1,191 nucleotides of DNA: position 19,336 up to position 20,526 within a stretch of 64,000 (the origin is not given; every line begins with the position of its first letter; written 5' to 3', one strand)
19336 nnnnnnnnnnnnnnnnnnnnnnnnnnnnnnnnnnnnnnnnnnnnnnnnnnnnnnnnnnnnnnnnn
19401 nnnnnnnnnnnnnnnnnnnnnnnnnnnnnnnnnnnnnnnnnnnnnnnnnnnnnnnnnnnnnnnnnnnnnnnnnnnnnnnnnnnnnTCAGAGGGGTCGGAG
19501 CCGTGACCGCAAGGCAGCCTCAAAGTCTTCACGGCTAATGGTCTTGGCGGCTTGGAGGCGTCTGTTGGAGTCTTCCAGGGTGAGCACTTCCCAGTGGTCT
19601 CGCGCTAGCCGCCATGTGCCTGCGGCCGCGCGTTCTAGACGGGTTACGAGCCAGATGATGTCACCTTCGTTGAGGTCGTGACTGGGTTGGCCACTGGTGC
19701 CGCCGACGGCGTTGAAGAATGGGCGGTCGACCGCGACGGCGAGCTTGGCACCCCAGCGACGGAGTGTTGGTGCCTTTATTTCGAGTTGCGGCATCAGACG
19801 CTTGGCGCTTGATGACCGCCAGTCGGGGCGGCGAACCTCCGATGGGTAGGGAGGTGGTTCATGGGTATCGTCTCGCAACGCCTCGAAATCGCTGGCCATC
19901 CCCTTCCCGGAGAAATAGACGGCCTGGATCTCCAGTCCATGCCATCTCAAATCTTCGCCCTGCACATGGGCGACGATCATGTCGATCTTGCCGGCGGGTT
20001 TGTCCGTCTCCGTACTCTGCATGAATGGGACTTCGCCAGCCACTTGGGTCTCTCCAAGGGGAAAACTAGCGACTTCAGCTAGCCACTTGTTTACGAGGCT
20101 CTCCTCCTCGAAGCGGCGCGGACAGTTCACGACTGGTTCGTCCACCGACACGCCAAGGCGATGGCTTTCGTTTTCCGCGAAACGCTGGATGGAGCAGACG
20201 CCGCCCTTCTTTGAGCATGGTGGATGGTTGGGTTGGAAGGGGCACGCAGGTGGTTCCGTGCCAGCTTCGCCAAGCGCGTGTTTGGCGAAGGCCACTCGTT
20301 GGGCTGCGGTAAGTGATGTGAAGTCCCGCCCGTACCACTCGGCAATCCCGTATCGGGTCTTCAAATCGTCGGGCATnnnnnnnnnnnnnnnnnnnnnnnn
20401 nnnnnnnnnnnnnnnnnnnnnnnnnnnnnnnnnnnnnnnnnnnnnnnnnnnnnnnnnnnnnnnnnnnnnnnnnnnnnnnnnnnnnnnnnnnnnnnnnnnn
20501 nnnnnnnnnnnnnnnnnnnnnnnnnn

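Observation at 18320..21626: Lower-GC 3.3-kb island: Dam-family methyltransferase + NotI-fold nuclease + 346-aa orphan on one strand, no mobility gene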

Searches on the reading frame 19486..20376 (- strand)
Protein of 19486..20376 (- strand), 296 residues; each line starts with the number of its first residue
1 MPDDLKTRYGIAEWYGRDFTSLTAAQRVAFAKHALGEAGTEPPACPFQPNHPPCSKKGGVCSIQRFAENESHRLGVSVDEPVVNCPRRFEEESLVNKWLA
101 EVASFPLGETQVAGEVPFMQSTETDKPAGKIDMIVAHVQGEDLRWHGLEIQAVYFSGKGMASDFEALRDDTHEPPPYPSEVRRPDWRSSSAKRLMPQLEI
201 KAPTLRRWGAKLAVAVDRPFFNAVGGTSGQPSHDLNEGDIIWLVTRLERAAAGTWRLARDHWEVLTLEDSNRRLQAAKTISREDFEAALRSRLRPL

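Call 3: search_protein_families(library=pfam, proteins=[window:19486-20376:-], max_evalue=0.1)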
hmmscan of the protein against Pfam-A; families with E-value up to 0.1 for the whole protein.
window:19486-20376:- (296 aa): 1 family
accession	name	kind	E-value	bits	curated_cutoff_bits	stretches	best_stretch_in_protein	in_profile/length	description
PF12183.14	NotI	-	6.7e-44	150.4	22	1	44-253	16-233/238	Restriction endonuclease NotI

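Call 4: search_protein_families(library=padloc, proteins=[window:19486-20376:-], max_evalue=0.1)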
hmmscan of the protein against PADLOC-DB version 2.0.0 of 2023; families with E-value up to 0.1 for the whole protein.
window:19486-20376:- (296 aa): 0 families

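Call 5: search_protein_families(library=ncbifam, proteins=[window:19486-20376:-], max_evalue=0.1)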
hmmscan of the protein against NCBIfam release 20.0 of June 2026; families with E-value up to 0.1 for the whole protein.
window:19486-20376:- (296 aa): 0 families

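Call 8: search_protein_families(library=phrogs, proteins=[window:19486-20376:-], max_evalue=0.1)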
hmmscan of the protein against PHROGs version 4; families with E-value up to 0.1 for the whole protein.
window:19486-20376:- (296 aa): 0 families

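Call 15: find_homologous_proteins(query=window:19486-20376:-, max_evalue=0.001)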
Query window:19486-20376:- (296 aa): 1324 proteins with E <= 0.001 among 3700 candidates; the best 120 are listed.
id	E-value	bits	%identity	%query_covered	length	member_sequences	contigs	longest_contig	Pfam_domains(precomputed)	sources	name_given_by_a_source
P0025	8.4e-177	605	87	100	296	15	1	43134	PF12183.14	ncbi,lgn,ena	-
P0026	1.7e-176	604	88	100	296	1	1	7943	PF12183.14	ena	-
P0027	1.9e-176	604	88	100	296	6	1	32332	PF12183.14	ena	-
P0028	5.1e-175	599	86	100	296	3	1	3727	PF12183.14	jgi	-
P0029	3.7e-174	596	87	100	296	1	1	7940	PF12183.14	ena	-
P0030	2.1e-171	587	86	100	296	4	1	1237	PF12183.14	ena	-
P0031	2.4e-170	584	84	100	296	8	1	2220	PF12183.14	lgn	-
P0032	8.7e-170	582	85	100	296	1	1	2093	PF12183.14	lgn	-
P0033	5.0e-159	546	77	100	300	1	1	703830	PF12183.14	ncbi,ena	-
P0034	1.1e-155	535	77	100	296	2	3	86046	PF12183.14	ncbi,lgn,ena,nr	ncbi:MAG: NotI family restriction endonuclease [Acidimicrobiaceae bacterium]|nr:NotI family restrict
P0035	3.6e-155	534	77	100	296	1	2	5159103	PF12183.14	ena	-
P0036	8.6e-151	519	77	100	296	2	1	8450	PF12183.14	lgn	-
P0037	9.3e-150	516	76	100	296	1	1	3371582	PF12183.14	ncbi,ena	-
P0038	1.7e-149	515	76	100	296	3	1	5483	PF12183.14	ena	-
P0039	7.5e-146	503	74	100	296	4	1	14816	PF12183.14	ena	-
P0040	1.1e-145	503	73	100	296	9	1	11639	PF12183.14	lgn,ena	-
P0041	3.9e-139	481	72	100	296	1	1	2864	PF12183.14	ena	-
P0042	1.3e-138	479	67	100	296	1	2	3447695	PF12183.14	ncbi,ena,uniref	ncbi:NotI family restriction endonuclease [Candidatus Poriferisocius sp.]|uniref:NotI family restric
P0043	6.0e-117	408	61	99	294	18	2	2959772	PF12183.14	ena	-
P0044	8.4e-116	404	78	79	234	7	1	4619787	PF12183.14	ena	-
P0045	8.3e-115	401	60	99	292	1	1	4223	PF12183.14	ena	-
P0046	2.9e-114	399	58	99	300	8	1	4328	PF12183.14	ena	-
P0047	5.5e-114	398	59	98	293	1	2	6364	PF12183.14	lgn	-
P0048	6.6e-114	398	63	98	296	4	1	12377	PF12183.14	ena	-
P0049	1.0e-113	398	63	98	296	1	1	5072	PF12183.14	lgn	-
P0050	1.4e-113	397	62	100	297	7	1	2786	PF12183.14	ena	-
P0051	1.8e-113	397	62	100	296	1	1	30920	PF12183.14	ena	-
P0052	2.1e-113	397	63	98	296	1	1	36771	PF12183.14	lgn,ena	-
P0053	2.2e-113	396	62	98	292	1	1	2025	PF12183.14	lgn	-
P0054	2.4e-113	396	60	99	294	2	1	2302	PF12183.14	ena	-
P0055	2.6e-113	396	60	99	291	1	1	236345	PF12183.14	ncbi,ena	-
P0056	2.6e-113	396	60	99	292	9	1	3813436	PF12183.14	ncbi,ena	-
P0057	3.3e-113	396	63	98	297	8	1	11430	PF12183.14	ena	-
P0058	4.2e-113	396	63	98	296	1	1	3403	PF12183.14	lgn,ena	-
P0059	5.8e-113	395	74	79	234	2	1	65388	PF12183.14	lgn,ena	-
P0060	7.6e-113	395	63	98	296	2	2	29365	PF12183.14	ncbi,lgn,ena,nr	ncbi:MAG: NotI family restriction endonuclease [bacterium]|nr:NotI family restriction endonuclease [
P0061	1.0e-112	394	61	99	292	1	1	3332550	PF12183.14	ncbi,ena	-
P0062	1.2e-112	394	60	98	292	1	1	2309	PF12183.14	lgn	-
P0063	1.4e-112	394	63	98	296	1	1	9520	PF12183.14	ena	-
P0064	1.7e-112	394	64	98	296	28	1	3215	PF12183.14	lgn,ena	-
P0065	1.7e-112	394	58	99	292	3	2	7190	PF12183.14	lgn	-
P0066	1.9e-112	393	63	98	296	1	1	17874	PF12183.14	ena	-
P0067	2.2e-112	393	60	99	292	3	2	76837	PF12183.14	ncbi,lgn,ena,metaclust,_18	metaclust:\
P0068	2.4e-112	393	59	97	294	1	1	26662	PF12183.14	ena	-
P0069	4.0e-112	392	60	99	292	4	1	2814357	PF12183.14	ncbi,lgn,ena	-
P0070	4.7e-112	392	60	99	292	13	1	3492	PF12183.14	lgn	-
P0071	5.5e-112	392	61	98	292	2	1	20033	PF12183.14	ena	-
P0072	9.3e-112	391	62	97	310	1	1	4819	PF12183.14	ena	-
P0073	1.2e-111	391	61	99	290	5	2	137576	PF12183.14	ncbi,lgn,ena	-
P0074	1.2e-111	391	58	98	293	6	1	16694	PF12183.14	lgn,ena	-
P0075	1.9e-111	390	60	99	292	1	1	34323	PF12183.14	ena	-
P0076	2.7e-111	390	61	99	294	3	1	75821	PF12183.14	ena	-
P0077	4.1e-111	389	61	98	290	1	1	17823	PF12183.14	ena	-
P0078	5.5e-111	389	59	99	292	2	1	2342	PF12183.14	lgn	-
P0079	5.7e-111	389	61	98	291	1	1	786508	PF12183.14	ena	-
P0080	6.1e-111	388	58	99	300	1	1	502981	PF12183.14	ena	-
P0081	6.4e-111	388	59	100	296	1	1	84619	PF12183.14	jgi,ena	-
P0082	1.2e-110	387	60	99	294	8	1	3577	PF12183.14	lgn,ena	-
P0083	1.3e-110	387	58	98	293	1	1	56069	PF12183.14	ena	-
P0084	1.4e-110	387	58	99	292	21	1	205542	PF12183.14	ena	-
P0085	1.5e-110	387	58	99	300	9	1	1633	PF12183.14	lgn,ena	-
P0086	1.6e-110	387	58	98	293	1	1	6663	PF12183.14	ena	-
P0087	1.8e-110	387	59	98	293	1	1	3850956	PF12183.14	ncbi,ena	-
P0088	1.8e-110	387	58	99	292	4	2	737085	PF12183.14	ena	-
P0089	1.8e-110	387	59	99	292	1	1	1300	PF12183.14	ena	-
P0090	1.8e-110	387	58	99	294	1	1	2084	PF12183.14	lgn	-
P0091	1.9e-110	387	61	98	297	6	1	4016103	PF12183.14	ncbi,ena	-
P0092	2.0e-110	387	61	99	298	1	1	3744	PF12183.14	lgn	-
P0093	2.2e-110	387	59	98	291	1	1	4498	PF12183.14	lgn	-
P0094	2.3e-110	387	59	99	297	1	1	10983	PF12183.14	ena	-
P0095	2.8e-110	386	58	99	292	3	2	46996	PF12183.14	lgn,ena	-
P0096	3.5e-110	386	59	99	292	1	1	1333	PF12183.14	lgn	-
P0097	4.3e-110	386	74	79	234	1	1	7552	PF12183.14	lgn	-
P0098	4.4e-110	386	61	98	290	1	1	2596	PF12183.14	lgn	-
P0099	4.9e-110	385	59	99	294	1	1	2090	PF12183.14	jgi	-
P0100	6.5e-110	385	60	98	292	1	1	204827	PF12183.14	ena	-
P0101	8.6e-110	385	58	99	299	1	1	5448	PF12183.14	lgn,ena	-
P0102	9.4e-110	385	60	98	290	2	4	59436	PF12183.14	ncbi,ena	-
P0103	9.5e-110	385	59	98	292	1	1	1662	PF12183.14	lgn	-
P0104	1.0e-109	384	60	98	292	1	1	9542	PF12183.14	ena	-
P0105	1.7e-109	384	58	99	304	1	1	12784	PF12183.14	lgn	-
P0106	1.9e-109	384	58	99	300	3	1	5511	PF12183.14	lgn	-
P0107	3.4e-109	383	59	99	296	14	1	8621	PF12183.14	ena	-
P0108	3.6e-109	383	58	98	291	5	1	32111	PF12183.14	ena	-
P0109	5.7e-109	382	58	97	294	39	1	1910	PF12183.14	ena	-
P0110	5.8e-109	382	60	99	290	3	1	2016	PF12183.14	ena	-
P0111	6.1e-109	382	60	98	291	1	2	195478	PF12183.14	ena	-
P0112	7.1e-109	382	59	98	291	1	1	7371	PF12183.14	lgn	-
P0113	7.1e-109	382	61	98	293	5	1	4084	PF12183.14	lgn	-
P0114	8.0e-109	382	58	98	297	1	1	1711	PF12183.14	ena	-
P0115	8.6e-109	381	57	98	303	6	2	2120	PF12183.14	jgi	jgi:hypothetical protein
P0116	8.6e-109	381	60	99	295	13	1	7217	PF12183.14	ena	-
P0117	1.1e-108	381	59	98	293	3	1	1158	PF12183.14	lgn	-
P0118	1.4e-108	381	57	98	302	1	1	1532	PF12183.14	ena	-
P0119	1.6e-108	381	60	98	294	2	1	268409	PF12183.14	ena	-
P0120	1.8e-108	380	58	97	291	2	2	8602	PF12183.14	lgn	-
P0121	1.9e-108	380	61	98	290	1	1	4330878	PF12183.14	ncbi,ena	-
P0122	1.9e-108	380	58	98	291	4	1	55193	PF12183.14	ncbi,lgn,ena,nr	ncbi:MAG: hypothetical protein F4X64_07790 [Chloroflexi bacterium]|nr:hypothetical protein [Chlorofl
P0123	2.2e-108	380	57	99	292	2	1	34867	PF12183.14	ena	-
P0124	3.4e-108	379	58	99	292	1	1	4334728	PF12183.14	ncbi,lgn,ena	-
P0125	4.3e-108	379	58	98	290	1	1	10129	PF12183.14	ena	-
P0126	4.4e-108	379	58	99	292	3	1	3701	PF12183.14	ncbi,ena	-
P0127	5.0e-108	379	58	98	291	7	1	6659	PF12183.14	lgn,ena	-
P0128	5.6e-108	379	56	98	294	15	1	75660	PF12183.14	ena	-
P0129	5.7e-108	379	59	99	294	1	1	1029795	PF12183.14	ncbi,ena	-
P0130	6.6e-108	379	58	99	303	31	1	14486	PF12183.14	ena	-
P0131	7.7e-108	378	58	98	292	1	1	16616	PF12183.14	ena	-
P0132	1.0e-107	378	59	99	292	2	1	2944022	PF12183.14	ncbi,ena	-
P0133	1.1e-107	378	57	99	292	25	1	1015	PF12183.14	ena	-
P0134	1.3e-107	378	58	97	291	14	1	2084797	PF12183.14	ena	-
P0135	1.3e-107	378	59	100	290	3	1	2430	PF12183.14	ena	-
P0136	1.5e-107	377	64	86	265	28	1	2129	PF12183.14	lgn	-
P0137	1.5e-107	377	58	98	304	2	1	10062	PF12183.14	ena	-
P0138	1.8e-107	377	58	99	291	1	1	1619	PF12183.14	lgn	-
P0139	1.8e-107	377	57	100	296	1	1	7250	PF12183.14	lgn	-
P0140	1.9e-107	377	57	99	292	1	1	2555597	PF12183.14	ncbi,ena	-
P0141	1.9e-107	377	60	99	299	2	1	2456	PF12183.14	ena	-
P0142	2.2e-107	377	57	98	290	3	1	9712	PF12183.14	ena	-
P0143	2.7e-107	377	57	98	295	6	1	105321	PF12183.14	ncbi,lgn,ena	-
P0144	3.8e-107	376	58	98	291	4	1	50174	PF12183.14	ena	-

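Call 29: find_encoding_contigs(protein=P0122, flank=5000, max_places=2)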
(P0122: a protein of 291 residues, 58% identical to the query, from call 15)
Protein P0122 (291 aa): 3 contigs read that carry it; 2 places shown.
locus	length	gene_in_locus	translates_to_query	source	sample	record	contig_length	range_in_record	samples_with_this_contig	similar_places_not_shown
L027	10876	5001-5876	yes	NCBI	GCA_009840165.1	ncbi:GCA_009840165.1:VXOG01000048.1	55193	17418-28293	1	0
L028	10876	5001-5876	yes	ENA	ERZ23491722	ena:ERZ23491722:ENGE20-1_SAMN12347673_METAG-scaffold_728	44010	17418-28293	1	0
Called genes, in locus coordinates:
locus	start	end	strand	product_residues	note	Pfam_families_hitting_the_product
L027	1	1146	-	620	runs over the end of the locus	PF01012:ETF, PF00766:ETF_alpha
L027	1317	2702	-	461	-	PF17767:NAPRTase_N, PF04095:NAPRTase, PF17956:NAPRTase_C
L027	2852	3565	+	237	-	PF01138:RNase_PH, PF03725:RNase_PH_C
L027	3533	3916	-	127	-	PF14384:BrnA_antitoxin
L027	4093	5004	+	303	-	PF02086:MethyltransfD12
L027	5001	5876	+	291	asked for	PF12183:NotI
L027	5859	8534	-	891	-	PF00675:Peptidase_M16, PF05193:Peptidase_M16_C, PF00675:Peptidase_M16, PF05193:Peptidase_M16_C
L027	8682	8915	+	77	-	PF15937:PrlF_antitoxin (weak), PF04014:MazE_antitoxin (weak)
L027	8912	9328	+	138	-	PF01850:PIN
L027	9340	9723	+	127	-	-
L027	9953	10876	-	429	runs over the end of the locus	PF13576:Pentapeptide_3 (faint), PF25296:Decapeptide (faint), PF00805:Pentapeptide, PF13599:Pentapeptide_4, PF00805:Pentapeptide, PF13676:TIR_2 (weak)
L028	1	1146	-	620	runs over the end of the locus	PF01012:ETF, PF00766:ETF_alpha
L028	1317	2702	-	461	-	PF17767:NAPRTase_N, PF04095:NAPRTase, PF17956:NAPRTase_C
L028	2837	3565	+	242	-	PF01138:RNase_PH, PF03725:RNase_PH_C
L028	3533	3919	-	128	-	PF14384:BrnA_antitoxin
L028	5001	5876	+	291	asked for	PF12183:NotI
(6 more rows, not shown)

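Call 30: find_encoding_contigs(protein=P0067, flank=5000, max_places=2)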
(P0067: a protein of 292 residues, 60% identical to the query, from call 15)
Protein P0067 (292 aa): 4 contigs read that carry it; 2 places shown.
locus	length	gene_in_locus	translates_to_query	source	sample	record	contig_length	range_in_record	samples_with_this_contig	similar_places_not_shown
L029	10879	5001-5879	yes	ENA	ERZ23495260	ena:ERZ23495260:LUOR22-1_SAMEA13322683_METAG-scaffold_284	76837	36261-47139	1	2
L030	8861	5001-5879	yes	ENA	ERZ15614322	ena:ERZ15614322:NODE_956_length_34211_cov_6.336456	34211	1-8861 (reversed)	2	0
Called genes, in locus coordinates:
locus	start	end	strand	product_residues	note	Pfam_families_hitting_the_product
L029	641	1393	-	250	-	-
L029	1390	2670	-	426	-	PF02463:SMC_N, PF11398:DUF2813 (faint), PF13175:AAA_15, PF13476:AAA_23, PF13304:AAA_21, PF13175:AAA_15 (weak)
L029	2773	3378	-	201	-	-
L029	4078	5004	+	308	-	PF02086:MethyltransfD12 (faint)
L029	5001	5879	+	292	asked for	PF12183:NotI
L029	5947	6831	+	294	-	PF04321:RmlD_sub_bind, PF01073:3Beta_HSD, PF01370:Epimerase, PF07993:NAD_binding_4 (faint), PF13460:NAD_binding_10, PF16363:GDP_Man_Dehyd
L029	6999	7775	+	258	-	PF00248:Aldo_ket_red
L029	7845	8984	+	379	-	PF01134:GIDA (faint), PF01266:DAO, PF01494:FAD_binding_3 (faint)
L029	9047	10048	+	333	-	PF08240:ADH_N, PF00107:ADH_zinc_N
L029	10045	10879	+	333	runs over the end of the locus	PF01408:GFO_IDH_MocA, PF02894:GFO_IDH_MocA_C, PF22725:GFO_IDH_MocA_C3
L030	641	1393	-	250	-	-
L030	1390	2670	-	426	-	PF02463:SMC_N, PF11398:DUF2813 (faint), PF13175:AAA_15, PF13476:AAA_23, PF13304:AAA_21, PF13175:AAA_15 (weak)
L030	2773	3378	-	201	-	-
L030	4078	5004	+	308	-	PF02086:MethyltransfD12 (faint)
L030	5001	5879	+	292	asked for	PF12183:NotI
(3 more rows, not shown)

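Call 31: find_encoding_contigs(protein=P0034, flank=5000, max_places=2)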
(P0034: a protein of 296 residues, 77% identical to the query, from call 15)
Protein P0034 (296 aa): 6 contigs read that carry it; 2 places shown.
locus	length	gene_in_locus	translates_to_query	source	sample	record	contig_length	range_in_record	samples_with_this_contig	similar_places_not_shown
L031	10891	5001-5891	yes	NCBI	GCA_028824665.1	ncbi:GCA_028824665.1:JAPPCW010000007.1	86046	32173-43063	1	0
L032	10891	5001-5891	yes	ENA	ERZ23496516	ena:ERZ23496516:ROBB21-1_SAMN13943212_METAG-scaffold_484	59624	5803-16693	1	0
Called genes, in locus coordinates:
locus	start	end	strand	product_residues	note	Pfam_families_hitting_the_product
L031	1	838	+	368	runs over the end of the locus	PF00962:A_deaminase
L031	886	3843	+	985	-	PF00675:Peptidase_M16, PF05193:Peptidase_M16_C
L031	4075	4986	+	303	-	PF02086:MethyltransfD12 (faint)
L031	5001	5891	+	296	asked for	PF12183:NotI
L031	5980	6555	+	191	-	-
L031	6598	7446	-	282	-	PF00378:ECH_1, PF16113:ECH_2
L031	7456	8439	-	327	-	PF00294:PfkB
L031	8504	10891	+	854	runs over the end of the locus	PF17900:Peptidase_M1_N, PF01433:Peptidase_M1, PF11838:ERAP1_C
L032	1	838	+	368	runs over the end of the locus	PF00962:A_deaminase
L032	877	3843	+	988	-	PF00675:Peptidase_M16, PF05193:Peptidase_M16_C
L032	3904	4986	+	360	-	PF02086:MethyltransfD12 (faint)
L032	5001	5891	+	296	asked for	PF12183:NotI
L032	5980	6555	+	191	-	-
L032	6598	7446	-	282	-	PF00378:ECH_1, PF16113:ECH_2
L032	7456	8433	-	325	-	PF00294:PfkB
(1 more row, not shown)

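Call 39: search_solved_structures(query=window:19486-20376:-, max_evalue=0.01, show_alignments=1)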
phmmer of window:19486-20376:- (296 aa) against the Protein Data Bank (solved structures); distinct sequences matched with E-value up to 0.01: 0.

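Call 42: search_solved_structures(query=A2, max_evalue=1, show_alignments=1)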
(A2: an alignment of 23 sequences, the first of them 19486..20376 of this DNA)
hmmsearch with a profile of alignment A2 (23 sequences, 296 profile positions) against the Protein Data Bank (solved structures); distinct sequences matched with E-value up to 1: 0.

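Call 54: predict_structure(alignment_id=A2)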
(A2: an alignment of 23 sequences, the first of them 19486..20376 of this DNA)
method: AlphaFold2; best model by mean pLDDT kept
length: 296 residues; sequences in the alignment: 23
mean_pLDDT: 71.6   pTM: 0.64
mean pLDDT of the five models: 71.6, 70.6, 69.8, 66.8, 63.9
residues with pLDDT >= 90: 56; 70-90: 122; 50-70: 75; < 50: 43
segments of 3 or more residues with pLDDT < 50: 1-3, 187-197, 235-242, 261-276
pLDDT, mean of each block of 10 residues (from residue 1): 67 90 93 86 75 74 89 89 75 81 86 83 72 84 79 60 92 90 55 49 56 50 55 48 54 60 39 47 83 90
secondary structure, 60 per line:
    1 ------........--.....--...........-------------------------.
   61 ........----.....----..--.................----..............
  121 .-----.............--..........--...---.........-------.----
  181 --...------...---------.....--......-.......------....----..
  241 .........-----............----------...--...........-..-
elements in order: E7-14 H24-34 E60-68 E73-77 H86-102 E110-121 E127-139 E142-151 E154-156 H160-168 E183-185 E204-208 E211-216 H218-224 H231-234 E239-249 E255-266 E277-279 H282-292

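Call 60: fold_search(model_id=the predicted structure, library=pdb)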
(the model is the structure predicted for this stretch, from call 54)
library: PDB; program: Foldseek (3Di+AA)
matches with E <= 10: 634; with E <= 0.001: 0
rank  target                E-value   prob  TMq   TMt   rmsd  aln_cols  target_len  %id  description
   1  8aa9_A                1.4e-01  0.06  0.08  0.12  21.8       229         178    9  Crystal structure of the Rpa1 AROD-OB-1 domains (released 2023-05-03)
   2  8idx_A                2.1e-01  0.05  0.10  0.14  18.7       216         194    8  Structure of p205 HIN (released 2024-02-14)
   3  8oej_D                2.5e-01  0.07  0.08  0.09  18.6       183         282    8  Extended RPA-DNA nucleoprotein filament (released 2023-05-10)
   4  9ivd_A                2.5e-01  0.05  0.12  0.06  23.0       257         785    6  Cryo-EM structure of CyclinD1 bound AMBRA1-DDB1 (released 2025-04-23)
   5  4pn0_B                2.7e-01  0.03  0.09  0.10  21.8       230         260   14  Structure of S. pombe Pct1 RNA triphosphatase (released 2014-11-12)
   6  5ltq_G                3.4e-01  0.02  0.09  0.10  19.7       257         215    7  Structure of the Yellow Fluorescent Protein lanYFP from Branchiostoma lanceolatum at pH 7.5 (released 2016-12-07)
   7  4pn0_C                3.4e-01  0.02  0.09  0.10  21.6       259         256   12  Structure of S. pombe Pct1 RNA triphosphatase (released 2014-11-12)
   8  4pn1_B                3.4e-01  0.02  0.09  0.10  21.0       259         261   12  Structure of S. pombe Pct1 RNA triphosphatase in complex with the Spt5 CTD (released 2014-11-12)
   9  6aqg_D                3.6e-01  0.06  0.10  0.07  17.4       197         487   12  Crystal Structure of Lysyl-tRNA Synthetase from Mycobacterium ulcerans complexed with L-lysine and Cladosporin (released 2017-08-30)
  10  8aa9_B                3.6e-01  0.03  0.08  0.12  21.2       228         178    9  Crystal structure of the Rpa1 AROD-OB-1 domains (released 2023-05-03)
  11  8oej_A                3.8e-01  0.06  0.08  0.09  17.6       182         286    8  Extended RPA-DNA nucleoprotein filament (released 2023-05-10)
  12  7w7i_E                3.8e-01  0.06  0.10  0.10  20.9       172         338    9  Crystal Structure of shaft pilin PitB from pilus islet-2 of Streptococcus oralis (released 2022-06-01)
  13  7fiv_B                4.1e-01  0.06  0.12  0.06  20.0       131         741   10  Crystal structure of the complex formed by Wolbachia cytoplasmic incompatibility factors CidA and CidBND1-ND2 from wPi (released 2022-04-06)
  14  7tdz_A                4.3e-01  0.03  0.13  0.04  24.0       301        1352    7  Cryo-EM model of protomer of the cytoplasmic ring of the nuclear pore complex from Xenopus laevis (released 2022-06-22)
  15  2z4i_A                4.3e-01  0.03  0.10  0.13  29.6       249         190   10  Crystal structure of the Cpx pathway activator NlpE from Escherichia coli (released 2007-09-04)
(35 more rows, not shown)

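Call 62: search_solved_structures(query=A2, max_evalue=10, show_alignments=2)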
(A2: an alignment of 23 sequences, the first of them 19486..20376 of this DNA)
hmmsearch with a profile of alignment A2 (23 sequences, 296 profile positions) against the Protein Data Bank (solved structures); distinct sequences matched with E-value up to 10: 0.
